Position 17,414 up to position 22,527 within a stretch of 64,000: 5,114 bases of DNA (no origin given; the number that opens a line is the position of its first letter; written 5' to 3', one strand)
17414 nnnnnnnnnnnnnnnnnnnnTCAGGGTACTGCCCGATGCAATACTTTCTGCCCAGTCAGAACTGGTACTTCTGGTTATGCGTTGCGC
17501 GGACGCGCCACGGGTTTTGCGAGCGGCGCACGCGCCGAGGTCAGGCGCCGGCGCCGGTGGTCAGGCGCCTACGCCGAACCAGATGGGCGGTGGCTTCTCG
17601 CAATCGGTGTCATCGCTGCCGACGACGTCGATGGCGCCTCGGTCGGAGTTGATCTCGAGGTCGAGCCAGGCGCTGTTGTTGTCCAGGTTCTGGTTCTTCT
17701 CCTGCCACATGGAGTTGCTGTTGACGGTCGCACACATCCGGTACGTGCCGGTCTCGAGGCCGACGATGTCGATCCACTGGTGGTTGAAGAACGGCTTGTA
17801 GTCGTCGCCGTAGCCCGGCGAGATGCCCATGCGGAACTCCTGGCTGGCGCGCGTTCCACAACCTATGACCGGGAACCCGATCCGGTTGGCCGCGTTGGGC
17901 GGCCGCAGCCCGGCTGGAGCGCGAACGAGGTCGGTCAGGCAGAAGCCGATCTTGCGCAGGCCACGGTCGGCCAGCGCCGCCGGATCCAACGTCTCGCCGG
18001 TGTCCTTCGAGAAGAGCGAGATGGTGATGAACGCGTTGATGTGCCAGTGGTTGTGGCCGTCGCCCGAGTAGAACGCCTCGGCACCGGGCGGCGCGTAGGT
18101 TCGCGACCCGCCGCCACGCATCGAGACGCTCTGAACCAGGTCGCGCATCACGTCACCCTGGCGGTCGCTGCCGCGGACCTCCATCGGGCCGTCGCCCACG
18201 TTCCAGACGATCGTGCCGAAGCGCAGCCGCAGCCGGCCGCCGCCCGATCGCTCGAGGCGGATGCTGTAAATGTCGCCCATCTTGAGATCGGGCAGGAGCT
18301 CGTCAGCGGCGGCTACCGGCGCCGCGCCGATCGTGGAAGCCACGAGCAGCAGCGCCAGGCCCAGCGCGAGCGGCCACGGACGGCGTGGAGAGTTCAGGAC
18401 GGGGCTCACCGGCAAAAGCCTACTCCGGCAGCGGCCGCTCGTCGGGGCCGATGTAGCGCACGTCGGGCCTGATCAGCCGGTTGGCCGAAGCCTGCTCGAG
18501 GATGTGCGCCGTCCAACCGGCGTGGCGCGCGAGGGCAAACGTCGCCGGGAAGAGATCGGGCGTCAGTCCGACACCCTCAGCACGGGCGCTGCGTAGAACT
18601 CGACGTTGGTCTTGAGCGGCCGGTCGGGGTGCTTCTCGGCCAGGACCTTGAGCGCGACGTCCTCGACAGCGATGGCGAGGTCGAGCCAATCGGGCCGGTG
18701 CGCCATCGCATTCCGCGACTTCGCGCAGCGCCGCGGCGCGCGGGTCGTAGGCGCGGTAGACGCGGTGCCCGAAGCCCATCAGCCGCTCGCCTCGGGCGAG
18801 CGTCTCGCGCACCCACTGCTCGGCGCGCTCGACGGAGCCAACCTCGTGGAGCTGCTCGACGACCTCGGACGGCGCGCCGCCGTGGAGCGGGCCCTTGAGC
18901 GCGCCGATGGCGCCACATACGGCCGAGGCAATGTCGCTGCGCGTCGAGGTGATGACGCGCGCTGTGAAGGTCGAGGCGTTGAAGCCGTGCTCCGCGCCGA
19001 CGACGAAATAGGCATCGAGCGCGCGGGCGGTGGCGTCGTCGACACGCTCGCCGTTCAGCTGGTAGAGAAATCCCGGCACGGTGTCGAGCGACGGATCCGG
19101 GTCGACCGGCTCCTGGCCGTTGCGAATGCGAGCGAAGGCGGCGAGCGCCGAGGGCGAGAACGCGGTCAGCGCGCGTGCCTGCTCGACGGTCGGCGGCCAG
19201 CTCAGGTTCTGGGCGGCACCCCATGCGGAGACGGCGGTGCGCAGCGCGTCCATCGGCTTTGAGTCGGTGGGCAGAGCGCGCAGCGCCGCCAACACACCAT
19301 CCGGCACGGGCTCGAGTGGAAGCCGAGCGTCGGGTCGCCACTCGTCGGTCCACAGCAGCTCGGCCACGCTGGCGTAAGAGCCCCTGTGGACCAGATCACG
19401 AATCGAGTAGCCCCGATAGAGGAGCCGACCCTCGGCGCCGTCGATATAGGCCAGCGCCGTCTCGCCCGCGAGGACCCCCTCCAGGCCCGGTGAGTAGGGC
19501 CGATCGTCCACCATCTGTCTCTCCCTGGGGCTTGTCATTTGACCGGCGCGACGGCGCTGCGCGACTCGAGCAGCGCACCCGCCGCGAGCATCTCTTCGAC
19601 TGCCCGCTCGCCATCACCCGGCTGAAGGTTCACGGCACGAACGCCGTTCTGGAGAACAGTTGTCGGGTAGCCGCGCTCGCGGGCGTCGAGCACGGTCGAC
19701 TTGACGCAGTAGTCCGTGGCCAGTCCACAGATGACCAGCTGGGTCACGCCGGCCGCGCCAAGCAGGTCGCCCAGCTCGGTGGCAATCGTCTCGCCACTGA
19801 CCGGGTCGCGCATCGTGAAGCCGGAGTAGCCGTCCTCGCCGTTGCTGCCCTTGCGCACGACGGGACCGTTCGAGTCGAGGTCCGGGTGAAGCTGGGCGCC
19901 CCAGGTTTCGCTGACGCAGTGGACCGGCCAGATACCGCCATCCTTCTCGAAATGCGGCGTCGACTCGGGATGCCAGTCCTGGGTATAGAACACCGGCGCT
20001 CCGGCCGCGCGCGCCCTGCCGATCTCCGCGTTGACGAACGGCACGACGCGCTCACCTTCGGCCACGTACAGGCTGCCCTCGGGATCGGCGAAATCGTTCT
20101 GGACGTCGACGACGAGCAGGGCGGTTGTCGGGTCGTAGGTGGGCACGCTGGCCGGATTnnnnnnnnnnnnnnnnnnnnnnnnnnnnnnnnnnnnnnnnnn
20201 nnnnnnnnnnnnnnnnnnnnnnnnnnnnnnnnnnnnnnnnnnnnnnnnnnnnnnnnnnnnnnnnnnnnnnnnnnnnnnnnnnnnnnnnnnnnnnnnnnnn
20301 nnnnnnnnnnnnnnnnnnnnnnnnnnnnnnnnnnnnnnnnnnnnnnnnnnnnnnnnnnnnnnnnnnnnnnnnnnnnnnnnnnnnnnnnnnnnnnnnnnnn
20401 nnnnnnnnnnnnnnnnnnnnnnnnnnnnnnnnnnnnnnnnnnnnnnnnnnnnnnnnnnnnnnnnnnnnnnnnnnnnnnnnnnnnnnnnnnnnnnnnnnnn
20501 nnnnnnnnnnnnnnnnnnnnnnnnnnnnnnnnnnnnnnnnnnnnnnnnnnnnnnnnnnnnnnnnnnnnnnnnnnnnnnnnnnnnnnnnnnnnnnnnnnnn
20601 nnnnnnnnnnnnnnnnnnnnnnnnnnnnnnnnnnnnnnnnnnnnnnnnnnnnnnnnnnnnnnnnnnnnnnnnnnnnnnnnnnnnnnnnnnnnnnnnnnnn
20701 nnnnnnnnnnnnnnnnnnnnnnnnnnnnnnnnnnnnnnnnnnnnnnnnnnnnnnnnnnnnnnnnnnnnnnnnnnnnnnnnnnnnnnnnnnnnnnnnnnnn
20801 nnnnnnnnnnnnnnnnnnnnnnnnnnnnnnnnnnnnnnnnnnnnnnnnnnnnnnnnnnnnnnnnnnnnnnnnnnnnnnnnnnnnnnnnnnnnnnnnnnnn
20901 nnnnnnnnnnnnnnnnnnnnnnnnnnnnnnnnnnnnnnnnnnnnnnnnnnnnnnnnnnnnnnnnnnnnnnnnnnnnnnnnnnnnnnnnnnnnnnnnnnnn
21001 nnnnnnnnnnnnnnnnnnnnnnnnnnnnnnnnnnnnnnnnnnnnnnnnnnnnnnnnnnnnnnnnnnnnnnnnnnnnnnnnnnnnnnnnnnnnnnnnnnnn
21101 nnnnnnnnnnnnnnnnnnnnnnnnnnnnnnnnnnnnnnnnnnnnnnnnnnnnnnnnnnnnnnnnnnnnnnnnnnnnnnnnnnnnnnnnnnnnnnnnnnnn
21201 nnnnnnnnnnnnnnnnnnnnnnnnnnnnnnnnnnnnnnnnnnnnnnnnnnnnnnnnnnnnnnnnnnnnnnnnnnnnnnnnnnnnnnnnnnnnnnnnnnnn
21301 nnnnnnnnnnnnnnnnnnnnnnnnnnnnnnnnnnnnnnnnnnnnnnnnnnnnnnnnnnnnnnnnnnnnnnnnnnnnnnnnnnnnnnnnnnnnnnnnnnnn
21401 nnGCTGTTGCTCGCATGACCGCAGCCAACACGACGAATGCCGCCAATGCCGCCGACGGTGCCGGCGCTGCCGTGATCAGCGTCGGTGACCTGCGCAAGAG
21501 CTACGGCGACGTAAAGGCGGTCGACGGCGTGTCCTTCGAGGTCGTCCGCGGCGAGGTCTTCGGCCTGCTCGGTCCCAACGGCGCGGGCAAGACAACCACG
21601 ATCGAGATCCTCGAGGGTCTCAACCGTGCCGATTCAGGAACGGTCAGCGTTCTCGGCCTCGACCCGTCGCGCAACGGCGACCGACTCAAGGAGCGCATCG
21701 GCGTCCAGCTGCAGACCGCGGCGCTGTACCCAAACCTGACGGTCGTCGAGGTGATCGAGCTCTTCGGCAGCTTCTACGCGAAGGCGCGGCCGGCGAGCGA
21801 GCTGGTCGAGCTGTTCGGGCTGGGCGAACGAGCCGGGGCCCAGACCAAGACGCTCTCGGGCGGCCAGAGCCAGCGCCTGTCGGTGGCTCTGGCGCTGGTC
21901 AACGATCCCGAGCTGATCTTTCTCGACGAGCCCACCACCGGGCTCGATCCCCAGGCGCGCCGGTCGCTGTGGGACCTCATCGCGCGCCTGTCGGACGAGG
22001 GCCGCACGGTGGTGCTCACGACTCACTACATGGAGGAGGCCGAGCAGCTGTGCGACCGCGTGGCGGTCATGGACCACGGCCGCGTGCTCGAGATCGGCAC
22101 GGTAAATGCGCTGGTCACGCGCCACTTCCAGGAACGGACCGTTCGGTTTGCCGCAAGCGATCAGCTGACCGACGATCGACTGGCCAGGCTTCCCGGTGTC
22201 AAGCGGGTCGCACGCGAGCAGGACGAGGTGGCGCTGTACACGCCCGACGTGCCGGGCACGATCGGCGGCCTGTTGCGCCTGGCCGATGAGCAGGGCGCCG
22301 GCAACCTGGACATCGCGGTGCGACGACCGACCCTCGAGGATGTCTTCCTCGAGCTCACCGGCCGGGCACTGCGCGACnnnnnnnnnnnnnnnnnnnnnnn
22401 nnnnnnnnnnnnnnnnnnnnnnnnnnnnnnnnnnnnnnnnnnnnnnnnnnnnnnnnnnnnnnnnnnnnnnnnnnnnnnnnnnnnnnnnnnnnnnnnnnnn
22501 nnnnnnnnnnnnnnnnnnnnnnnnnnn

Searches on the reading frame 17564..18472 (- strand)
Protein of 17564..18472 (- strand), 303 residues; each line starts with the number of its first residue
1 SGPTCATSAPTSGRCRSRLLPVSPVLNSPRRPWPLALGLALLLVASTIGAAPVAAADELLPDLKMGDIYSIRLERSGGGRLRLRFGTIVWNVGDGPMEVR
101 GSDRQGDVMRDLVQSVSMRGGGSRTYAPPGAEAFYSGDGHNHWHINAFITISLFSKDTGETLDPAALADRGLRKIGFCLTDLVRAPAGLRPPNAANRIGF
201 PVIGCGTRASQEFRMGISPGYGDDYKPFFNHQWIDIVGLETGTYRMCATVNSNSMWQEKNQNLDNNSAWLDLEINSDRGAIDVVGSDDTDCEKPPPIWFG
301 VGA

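Call 55: search_protein_families(library=pfam, proteins=[window:17564-18472:-], max_evalue=0.0001)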
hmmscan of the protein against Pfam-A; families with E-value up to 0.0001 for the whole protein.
window:17564-18472:- (303 aa): 1 family
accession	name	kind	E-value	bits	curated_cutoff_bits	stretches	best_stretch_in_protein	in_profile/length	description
PF01186.22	Lysyl_oxidase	-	2.1e-06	28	20.4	1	214-276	136-196/204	Lysyl oxidase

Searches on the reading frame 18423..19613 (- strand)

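Call 55: search_protein_families(library=pfam, proteins=[window:18423-19613:-], max_evalue=0.0001)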
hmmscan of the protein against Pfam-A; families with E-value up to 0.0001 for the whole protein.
window:18423-19613:- (397 aa): 1 family
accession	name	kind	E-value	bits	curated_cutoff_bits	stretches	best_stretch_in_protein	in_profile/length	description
PF00285.26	Citrate_synt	-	3.3e-91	306.4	27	2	43-301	1-273/357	Citrate synthase, C-terminal domain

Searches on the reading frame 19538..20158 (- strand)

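Call 55: search_protein_families(library=pfam, proteins=[window:19538-20158:-], max_evalue=0.0001)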
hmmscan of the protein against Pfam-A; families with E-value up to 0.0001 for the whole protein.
window:19538-20158:- (207 aa): 1 family
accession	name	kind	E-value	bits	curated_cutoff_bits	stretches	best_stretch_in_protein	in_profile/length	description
PF00857.26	Isochorismatase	-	2.7e-31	109.4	27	1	12-190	1-163/175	Isochorismatase domain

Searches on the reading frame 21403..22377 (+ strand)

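Call 55: search_protein_families(library=pfam, proteins=[window:21403-22377:+], max_evalue=0.0001)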
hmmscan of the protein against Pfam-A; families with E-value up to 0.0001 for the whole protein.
window:21403-22377:+ (325 aa): 6 families
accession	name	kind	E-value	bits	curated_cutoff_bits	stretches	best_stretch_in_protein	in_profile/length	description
PF00005.33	ABC_tran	-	4.5e-29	102.2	25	1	41-179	2-137/137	ABC transporter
PF13304.12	AAA_21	-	2.5e-15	57.8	27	1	159-208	248-298/304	AAA domain, putative AbiEii toxin, Type IV TA system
PF13175.12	AAA_15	-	3e-06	27.5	32.1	0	168-208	328-369/374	AAA ATPase domain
PF13732.12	DrrA1-3_C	-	3.3e-05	25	27.4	1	241-318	9-80/81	ATP-binding protein DrrA1-3-like, C-terminal domain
PF13604.12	AAA_30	-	3.3e-05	24.2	27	0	52-107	20-74/191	AAA domain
PF02463.25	SMC_N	-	4.2e-05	23.5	40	0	140-216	126-208/220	RecF/RecN/SMC N terminal domain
